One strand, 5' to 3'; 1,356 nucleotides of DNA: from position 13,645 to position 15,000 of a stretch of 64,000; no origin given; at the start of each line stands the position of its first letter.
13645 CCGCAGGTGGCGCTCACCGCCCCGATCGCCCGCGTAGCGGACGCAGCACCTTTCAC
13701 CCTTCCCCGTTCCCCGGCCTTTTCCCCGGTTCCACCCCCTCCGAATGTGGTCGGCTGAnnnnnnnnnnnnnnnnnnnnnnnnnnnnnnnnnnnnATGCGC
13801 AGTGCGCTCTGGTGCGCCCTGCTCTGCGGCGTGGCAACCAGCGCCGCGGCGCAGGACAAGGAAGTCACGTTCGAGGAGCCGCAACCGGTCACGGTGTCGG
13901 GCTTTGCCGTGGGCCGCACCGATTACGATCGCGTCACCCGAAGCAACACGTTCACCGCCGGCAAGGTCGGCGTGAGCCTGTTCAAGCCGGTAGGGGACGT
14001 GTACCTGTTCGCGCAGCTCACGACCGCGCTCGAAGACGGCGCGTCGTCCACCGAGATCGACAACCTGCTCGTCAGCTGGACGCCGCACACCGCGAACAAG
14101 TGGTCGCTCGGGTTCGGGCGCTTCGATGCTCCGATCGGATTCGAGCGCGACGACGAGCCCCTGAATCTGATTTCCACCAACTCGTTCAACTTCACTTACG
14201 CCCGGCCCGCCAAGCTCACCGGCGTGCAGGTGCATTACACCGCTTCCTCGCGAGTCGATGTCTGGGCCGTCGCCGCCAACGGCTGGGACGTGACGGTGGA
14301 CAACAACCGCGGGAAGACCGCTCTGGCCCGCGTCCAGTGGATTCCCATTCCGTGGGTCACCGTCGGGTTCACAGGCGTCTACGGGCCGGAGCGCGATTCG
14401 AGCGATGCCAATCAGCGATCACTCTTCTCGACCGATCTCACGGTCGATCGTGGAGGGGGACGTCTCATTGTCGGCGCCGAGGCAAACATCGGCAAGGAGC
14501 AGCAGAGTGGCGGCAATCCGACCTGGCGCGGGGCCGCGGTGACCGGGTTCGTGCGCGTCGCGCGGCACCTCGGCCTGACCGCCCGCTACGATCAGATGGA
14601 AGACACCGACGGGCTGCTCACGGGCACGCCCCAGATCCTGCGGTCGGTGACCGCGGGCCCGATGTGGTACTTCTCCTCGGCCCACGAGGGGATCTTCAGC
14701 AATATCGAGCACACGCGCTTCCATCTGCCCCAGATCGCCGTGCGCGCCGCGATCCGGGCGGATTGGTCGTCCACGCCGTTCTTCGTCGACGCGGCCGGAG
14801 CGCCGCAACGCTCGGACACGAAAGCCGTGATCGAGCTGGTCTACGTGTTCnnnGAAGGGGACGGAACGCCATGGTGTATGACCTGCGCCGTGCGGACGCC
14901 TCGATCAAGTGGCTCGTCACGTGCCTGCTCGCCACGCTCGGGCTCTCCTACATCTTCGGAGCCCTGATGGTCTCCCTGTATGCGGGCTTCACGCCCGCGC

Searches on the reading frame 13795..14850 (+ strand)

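Call 57: search_protein_families(library=pfam, proteins=[window:13795-14850:+], max_evalue=0.00001)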
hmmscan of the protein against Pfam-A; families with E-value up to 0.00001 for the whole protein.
window:13795-14850:+ (352 aa): 2 families
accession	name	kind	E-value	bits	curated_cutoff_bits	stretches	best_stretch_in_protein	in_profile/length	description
PF07642.17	BBP2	-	1.8e-27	96.9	26.2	1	81-352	77-339/339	Putative beta-barrel porin-2, OmpL-like. bbp2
PF07396.17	Porin_O_P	-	3e-06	27.2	20.9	0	73-185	53-166/370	Phosphate-selective porin O and P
